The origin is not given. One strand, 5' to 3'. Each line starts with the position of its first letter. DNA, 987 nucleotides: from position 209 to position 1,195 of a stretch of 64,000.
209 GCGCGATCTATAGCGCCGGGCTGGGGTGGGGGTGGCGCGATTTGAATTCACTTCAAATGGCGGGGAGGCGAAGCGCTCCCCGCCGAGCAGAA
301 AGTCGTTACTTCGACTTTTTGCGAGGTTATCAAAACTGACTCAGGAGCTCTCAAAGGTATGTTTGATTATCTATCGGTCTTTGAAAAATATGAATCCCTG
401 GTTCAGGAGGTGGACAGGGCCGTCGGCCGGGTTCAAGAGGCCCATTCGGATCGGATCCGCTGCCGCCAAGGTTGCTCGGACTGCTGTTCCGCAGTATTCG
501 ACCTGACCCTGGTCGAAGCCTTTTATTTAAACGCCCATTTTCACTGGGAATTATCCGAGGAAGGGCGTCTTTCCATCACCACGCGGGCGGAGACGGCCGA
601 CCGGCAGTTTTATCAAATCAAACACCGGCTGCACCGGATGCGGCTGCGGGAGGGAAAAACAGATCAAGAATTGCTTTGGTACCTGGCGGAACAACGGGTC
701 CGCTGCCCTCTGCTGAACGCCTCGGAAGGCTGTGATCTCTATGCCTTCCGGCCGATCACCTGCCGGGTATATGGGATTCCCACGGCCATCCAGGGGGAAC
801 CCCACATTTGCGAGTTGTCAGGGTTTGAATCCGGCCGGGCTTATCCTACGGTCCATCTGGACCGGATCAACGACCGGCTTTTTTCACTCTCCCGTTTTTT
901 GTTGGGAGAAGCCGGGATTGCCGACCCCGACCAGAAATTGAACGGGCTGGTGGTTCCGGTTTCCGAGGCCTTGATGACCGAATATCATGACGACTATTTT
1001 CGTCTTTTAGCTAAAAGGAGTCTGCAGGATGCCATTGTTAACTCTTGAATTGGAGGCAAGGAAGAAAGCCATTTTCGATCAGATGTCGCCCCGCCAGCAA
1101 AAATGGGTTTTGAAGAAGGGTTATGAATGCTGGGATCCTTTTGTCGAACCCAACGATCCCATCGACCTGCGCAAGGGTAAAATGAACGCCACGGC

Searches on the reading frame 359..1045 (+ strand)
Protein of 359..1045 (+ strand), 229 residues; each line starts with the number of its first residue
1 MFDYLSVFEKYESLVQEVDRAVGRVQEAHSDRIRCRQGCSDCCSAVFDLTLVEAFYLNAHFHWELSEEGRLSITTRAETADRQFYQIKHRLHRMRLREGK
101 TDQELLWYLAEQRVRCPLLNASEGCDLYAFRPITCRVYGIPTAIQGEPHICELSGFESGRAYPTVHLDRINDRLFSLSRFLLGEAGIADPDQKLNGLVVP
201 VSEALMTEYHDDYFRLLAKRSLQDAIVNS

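Call 25: search_protein_families(library=pfam, proteins=[window:359-1045:+], max_evalue=0.001)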
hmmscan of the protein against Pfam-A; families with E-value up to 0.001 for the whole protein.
window:359-1045:+ (229 aa): 1 family
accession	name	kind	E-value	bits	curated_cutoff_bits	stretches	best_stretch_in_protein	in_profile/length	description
PF03692.20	CxxCxxCC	-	4.7e-07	30.8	23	1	35-151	2-84/85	Putative zinc- or iron-chelating domain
